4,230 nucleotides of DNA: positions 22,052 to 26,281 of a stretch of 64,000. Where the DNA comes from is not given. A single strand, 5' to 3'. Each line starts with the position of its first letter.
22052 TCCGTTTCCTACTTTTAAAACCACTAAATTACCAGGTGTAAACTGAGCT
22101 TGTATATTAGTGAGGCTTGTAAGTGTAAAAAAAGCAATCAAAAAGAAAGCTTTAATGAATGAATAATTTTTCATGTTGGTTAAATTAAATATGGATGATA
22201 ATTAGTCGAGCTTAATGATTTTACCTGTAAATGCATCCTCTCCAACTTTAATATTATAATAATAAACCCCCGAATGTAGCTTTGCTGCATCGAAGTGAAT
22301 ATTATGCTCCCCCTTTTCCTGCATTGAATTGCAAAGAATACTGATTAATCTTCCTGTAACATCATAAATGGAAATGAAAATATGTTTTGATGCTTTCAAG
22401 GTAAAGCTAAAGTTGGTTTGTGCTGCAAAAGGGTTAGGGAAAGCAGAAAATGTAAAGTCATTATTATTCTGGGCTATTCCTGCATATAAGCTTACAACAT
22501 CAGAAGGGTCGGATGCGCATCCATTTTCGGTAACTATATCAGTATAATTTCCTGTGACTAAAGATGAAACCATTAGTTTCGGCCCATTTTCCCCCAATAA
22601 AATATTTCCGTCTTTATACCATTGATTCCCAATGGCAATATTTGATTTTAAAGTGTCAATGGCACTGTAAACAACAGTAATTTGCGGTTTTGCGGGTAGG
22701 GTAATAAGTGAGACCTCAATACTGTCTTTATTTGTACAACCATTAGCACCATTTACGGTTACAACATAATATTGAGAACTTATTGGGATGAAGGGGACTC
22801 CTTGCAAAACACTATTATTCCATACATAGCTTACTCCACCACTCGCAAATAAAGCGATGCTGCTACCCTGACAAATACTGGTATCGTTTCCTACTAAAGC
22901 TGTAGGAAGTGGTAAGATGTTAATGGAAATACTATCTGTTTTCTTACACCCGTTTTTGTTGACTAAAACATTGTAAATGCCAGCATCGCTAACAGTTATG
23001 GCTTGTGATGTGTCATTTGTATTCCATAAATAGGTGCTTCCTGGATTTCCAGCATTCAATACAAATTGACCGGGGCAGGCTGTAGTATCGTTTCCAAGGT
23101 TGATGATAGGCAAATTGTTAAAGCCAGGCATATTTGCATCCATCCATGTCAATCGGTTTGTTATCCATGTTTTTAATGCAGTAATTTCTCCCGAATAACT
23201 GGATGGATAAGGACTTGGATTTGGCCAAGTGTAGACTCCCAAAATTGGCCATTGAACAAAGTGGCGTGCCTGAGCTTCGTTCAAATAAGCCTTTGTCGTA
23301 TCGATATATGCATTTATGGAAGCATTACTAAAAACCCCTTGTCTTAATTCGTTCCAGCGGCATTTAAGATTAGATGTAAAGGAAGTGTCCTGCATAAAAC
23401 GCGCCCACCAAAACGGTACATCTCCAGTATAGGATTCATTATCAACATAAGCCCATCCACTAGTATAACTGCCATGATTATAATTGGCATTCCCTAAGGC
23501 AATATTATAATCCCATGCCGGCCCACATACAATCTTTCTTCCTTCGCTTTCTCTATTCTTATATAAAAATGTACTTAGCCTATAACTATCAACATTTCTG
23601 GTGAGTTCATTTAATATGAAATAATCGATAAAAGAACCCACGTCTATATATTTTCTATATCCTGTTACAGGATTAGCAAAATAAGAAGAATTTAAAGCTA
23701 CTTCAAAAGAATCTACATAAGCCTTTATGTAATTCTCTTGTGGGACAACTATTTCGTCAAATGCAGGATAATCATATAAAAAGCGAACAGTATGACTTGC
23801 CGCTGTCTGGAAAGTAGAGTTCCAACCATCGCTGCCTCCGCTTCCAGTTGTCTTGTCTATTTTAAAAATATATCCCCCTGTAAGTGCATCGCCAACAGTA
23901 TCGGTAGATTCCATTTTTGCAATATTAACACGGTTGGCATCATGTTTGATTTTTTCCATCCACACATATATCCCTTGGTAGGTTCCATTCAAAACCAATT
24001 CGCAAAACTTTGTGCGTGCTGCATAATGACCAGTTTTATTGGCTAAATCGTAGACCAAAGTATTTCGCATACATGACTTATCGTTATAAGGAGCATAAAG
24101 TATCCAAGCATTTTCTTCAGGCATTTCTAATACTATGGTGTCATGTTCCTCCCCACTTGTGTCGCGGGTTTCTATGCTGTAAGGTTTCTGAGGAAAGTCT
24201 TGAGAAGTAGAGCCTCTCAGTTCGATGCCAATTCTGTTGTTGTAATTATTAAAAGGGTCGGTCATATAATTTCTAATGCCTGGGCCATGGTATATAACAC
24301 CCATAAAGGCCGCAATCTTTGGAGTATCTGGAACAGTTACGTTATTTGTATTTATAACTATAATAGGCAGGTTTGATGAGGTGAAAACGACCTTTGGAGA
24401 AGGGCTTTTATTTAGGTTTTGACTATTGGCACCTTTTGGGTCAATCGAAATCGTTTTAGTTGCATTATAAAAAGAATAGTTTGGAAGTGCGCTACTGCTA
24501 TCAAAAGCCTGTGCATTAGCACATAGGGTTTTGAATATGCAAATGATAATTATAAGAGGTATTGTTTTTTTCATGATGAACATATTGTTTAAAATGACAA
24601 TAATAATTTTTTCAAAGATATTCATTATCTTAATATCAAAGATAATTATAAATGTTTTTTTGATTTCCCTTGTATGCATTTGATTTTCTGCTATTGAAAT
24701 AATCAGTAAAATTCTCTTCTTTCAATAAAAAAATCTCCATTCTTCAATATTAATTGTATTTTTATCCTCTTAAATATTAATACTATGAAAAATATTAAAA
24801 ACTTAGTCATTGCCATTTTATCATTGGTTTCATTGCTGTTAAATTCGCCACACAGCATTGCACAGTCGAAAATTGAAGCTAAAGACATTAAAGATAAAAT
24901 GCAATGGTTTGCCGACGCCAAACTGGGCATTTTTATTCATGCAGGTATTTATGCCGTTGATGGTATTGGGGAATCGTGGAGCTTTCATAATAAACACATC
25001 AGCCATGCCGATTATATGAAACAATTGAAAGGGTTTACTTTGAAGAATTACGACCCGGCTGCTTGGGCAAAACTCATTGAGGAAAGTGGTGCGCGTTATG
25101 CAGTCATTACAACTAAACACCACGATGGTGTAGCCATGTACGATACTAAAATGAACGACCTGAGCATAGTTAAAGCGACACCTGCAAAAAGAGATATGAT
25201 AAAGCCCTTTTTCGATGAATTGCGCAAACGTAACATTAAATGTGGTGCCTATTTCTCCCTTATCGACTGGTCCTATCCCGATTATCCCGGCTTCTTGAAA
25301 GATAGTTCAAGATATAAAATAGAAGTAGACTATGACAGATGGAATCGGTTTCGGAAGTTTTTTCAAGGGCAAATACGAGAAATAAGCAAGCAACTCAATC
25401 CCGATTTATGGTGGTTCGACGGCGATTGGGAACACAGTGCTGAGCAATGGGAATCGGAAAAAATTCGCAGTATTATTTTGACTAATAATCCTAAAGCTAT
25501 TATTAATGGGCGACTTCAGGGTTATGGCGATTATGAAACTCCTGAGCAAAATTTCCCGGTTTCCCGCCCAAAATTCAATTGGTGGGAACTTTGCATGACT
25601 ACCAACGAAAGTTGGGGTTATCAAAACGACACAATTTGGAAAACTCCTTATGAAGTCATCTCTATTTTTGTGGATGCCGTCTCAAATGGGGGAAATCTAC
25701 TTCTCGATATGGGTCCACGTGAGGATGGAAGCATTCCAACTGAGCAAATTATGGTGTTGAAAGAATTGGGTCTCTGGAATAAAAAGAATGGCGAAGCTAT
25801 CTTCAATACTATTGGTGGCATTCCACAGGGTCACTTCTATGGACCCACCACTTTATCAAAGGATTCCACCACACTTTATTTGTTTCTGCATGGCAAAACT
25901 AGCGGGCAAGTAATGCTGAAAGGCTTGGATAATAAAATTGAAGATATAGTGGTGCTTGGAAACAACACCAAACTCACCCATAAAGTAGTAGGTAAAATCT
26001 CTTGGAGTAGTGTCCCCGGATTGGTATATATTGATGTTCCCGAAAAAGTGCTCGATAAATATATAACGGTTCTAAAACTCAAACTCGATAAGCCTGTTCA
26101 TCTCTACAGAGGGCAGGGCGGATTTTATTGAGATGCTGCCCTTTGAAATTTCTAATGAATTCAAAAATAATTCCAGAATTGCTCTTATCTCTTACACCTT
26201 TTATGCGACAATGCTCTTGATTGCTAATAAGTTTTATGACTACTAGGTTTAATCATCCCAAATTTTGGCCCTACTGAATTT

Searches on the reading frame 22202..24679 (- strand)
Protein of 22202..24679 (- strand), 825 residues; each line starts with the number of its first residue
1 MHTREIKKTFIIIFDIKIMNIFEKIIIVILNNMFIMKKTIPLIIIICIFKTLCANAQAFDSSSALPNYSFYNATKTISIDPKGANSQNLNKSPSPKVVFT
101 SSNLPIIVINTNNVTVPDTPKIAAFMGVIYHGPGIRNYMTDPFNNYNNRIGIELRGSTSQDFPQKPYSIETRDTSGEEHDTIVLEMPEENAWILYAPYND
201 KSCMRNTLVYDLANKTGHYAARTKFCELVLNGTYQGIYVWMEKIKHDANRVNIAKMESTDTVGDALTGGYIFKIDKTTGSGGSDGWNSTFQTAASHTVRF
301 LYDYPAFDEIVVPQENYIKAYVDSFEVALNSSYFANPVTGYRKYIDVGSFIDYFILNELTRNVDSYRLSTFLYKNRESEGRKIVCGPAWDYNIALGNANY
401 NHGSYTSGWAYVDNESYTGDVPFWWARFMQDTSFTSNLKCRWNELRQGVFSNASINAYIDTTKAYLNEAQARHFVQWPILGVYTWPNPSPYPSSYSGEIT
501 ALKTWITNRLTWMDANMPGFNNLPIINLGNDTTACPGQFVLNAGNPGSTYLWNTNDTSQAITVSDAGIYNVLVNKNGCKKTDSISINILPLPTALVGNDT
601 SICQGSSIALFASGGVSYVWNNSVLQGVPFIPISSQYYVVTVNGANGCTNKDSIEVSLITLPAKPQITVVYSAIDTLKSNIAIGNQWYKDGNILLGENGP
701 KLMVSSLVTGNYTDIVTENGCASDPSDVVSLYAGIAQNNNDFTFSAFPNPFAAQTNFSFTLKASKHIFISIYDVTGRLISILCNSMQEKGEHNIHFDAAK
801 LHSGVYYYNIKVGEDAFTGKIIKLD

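Call 36: search_protein_families(library=pfam, proteins=[window:22202-24679:-], max_evalue=0.001)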
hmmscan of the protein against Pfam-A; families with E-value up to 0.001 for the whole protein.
window:22202-24679:- (825 aa): 2 families
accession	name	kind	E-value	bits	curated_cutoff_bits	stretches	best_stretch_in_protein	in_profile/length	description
PF08757.17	CotH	-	9.4e-62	209.8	23.8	1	152-513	1-322/322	CotH kinase protein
PF18962.6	Por_Secre_tail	-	3.8e-11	43.5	27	1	747-822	2-74/75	Secretion system C-terminal sorting domain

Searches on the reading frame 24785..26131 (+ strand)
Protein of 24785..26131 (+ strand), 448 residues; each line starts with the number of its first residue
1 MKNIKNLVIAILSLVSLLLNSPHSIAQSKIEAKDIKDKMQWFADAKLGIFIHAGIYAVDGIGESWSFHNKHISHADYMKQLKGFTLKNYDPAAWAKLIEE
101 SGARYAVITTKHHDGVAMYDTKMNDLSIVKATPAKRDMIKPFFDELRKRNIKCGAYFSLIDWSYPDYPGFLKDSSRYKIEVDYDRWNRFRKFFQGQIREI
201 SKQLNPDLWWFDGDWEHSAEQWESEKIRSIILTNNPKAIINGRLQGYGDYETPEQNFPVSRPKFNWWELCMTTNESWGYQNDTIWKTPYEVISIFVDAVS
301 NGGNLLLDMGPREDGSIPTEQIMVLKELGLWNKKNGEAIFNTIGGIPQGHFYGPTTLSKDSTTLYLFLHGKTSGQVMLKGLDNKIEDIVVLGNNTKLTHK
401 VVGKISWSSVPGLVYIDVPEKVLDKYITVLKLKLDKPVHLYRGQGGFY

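Call 36: search_protein_families(library=pfam, proteins=[window:24785-26131:+], max_evalue=0.001)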
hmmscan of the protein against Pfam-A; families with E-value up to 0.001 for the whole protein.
window:24785-26131:+ (448 aa): 2 families
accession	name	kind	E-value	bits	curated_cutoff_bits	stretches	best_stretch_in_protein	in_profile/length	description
PF01120.23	Alpha_L_fucos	-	1.7e-83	281.4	25.2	1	28-337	16-345/345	Alpha-L-fucosidase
PF14871.12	GHL6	-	0.00013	22.6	35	1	91-158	2-65/132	Hypothetical glycosyl hydrolase 6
